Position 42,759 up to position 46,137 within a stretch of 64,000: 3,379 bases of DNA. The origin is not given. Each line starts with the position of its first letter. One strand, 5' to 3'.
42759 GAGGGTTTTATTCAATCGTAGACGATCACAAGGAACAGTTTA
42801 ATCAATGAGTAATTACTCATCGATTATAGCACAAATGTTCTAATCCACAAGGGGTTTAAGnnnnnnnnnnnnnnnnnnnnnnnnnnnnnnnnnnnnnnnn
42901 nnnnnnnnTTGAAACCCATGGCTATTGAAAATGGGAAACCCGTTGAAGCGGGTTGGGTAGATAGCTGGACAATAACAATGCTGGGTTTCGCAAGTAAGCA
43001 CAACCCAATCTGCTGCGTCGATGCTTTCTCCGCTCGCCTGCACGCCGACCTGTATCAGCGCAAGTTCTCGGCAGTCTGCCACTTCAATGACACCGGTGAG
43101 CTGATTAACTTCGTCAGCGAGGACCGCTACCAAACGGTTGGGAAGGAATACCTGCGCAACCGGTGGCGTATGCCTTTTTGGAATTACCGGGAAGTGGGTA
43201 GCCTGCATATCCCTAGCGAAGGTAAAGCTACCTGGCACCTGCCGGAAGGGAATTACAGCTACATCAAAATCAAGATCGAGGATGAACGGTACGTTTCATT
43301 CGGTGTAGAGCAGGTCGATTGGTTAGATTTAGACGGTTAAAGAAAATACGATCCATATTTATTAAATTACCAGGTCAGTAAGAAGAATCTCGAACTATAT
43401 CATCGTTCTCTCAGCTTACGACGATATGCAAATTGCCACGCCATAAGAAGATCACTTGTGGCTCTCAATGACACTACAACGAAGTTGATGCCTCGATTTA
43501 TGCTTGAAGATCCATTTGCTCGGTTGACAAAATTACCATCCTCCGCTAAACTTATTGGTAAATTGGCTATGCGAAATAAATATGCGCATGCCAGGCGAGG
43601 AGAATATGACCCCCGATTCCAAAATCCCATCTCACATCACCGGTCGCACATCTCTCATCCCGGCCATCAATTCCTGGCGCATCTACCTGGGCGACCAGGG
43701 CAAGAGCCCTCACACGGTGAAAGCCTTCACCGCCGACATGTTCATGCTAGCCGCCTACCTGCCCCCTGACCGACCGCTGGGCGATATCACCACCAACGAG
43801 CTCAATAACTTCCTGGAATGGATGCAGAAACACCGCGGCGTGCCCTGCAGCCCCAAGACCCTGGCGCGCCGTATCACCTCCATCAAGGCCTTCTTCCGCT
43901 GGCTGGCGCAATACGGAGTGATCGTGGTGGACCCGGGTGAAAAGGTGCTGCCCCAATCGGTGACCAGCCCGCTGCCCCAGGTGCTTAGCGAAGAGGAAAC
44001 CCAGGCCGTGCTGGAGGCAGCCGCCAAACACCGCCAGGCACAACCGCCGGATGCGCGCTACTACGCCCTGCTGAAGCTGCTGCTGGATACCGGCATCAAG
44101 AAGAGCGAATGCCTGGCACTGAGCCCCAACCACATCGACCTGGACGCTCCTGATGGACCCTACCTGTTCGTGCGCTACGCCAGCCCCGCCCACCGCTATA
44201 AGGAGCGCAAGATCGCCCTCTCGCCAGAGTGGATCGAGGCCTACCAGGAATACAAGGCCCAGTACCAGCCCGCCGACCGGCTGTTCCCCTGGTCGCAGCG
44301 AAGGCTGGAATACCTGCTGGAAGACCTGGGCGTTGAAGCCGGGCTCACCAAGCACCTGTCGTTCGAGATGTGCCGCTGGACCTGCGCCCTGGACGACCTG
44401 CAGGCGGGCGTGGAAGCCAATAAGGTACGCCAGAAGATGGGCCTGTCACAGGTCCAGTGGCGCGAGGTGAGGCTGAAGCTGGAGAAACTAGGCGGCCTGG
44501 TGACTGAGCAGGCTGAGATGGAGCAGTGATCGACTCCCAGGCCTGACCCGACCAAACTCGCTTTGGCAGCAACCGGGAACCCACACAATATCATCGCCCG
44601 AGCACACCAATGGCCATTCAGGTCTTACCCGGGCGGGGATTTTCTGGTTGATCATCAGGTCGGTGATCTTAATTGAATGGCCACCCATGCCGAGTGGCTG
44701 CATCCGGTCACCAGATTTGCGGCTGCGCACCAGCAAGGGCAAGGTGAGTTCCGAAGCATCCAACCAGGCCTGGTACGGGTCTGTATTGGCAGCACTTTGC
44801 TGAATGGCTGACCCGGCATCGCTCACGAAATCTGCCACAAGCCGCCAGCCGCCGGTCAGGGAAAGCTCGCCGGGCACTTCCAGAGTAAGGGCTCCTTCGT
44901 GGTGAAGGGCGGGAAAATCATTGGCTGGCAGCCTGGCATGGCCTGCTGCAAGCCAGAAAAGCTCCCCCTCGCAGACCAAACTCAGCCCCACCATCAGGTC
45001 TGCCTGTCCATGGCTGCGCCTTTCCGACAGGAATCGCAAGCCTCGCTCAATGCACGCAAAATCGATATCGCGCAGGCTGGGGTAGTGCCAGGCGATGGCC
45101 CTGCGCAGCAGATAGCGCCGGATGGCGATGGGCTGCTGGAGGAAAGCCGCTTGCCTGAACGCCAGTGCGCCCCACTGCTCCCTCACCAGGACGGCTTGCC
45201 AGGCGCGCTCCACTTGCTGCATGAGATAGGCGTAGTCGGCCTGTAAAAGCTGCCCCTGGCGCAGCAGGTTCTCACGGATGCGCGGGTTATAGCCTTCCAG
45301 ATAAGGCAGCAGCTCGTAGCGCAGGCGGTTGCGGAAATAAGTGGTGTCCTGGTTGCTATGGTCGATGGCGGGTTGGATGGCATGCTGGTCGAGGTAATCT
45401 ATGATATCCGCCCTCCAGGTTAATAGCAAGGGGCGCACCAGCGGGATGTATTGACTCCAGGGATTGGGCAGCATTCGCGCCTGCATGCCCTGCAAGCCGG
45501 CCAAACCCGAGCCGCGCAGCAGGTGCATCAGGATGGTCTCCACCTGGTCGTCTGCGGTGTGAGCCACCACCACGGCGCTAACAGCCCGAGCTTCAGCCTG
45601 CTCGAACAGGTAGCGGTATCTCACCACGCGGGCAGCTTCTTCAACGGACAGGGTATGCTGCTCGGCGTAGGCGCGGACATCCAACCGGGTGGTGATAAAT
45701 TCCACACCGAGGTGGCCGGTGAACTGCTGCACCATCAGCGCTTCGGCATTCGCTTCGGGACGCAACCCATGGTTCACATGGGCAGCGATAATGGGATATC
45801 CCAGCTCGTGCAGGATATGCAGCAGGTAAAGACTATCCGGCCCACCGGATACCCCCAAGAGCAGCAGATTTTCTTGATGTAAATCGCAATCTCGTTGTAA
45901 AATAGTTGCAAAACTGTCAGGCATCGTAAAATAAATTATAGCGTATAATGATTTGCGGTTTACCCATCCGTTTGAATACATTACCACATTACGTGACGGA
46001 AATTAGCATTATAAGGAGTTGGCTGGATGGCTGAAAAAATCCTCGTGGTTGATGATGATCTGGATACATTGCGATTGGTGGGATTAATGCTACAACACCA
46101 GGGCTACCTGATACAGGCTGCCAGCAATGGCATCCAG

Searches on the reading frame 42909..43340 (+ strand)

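Call 10: search_protein_families(library=pfam, proteins=[window:42909-43340:+], max_evalue=0.01)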
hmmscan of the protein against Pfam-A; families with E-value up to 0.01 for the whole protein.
window:42909-43340:+ (143 aa): 2 families
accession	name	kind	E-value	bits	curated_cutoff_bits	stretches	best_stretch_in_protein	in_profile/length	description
PF20181.5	DUF6544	-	4.1e-20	72.4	25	1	37-120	138-220/221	Family of unknown function (DUF6544)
PF21900.3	DUF6920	-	2e-17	63.9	27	1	37-128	132-222/222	Family of unknown function (DUF6920)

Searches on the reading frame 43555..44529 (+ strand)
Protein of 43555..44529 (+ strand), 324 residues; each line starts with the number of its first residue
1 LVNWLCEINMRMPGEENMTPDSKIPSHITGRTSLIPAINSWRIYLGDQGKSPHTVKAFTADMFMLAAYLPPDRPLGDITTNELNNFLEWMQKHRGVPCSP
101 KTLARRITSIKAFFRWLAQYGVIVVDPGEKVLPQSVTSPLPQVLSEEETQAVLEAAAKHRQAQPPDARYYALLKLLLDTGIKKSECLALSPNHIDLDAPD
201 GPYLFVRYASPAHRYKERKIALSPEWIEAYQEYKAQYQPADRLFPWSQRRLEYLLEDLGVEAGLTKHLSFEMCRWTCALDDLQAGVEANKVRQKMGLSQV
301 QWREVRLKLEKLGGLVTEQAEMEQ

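Call 10: search_protein_families(library=pfam, proteins=[window:43555-44529:+], max_evalue=0.01)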
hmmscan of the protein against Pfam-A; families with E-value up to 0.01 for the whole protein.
window:43555-44529:+ (324 aa): 4 families
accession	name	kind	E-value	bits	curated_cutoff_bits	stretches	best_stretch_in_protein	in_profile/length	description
PF00589.27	Phage_integrase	-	7.1e-11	42.6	27.1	1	143-299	2-158/172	Phage integrase family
PF02899.23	Phage_int_SAM_1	-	2.7e-09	37.6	22.3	1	38-119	1-81/83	Phage integrase, N-terminal SAM-like domain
PF13495.12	Phage_int_SAM_4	-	2e-07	31.7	27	1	41-119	5-80/85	Phage integrase, N-terminal SAM-like domain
PF13102.12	Phage_int_SAM_5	-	0.0016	19.2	22.3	1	52-127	19-92/98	Phage integrase SAM-like domain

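Call 28: search_protein_families(library=ncbifam, proteins=[window:43555-44529:+], max_evalue=0.001)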
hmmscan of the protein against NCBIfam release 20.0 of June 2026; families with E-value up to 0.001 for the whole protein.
window:43555-44529:+ (324 aa): 7 families
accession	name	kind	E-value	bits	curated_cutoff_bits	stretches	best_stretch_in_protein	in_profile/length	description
TIGR02225.1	recomb_XerD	equivalog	1.3e-26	93.6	329.6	1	47-301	10-266/290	site-specific tyrosine recombinase XerD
TIGR02224.1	recomb_XerC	equivalog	1.2e-24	87.3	335.15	1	44-296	6-264/295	tyrosine recombinase XerC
NF040815.2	recomb_XerA_Arch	equivalog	1.4e-22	80.5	220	1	41-301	3-246/263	site-specific tyrosine recombinase/integron integrase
NF001399.0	PRK00283.1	subfamily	4.8e-22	78.6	279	1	47-239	19-199/300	tyrosine recombinase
NF002331.0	PRK01287.1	subfamily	8.6e-15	54.6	371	1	33-196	25-191/365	site-specific tyrosine recombinase XerC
NF003462.0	PRK05084.1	equivalog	6.1e-06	25.2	267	0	87-130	22-65/360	tyrosine recombinase XerS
TIGR02249.1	integrase_gron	subfamily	2.2e-05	24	265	0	74-198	37-147/315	integron integrase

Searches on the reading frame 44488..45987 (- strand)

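Call 28: search_protein_families(library=ncbifam, proteins=[window:44488-45987:-], max_evalue=0.001)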
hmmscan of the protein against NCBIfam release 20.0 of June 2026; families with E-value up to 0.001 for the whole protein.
window:44488-45987:- (499 aa): 5 families
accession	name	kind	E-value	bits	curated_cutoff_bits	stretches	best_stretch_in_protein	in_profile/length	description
TIGR02432.1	lysidine_TilS_N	equivalog_domain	2.4e-52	177.6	93.6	1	42-228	2-189/189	tRNA lysidine(34) synthetase TilS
NF007942.0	PRK10660.1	equivalog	4.6e-30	104.8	606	1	35-300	13-269/439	tRNA lysidine(34) synthetase TilS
TIGR02433.1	lysidine_TilS_C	equivalog_domain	2.3e-12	46.2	20.2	1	418-465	1-47/47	tRNA lysidine(34) synthetase TilS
NF007972.0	PRK10696.1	equivalog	1.6e-08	34.2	272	1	38-242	40-245/295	tRNA 2-thiocytidine(32) synthetase TtcA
NF049949.1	tRNAsynTtuAPyrococ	equivalog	9.9e-06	24.9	450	1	36-205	44-214/292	tRNA-5-methyluridine(54) 2-sulfurtransferase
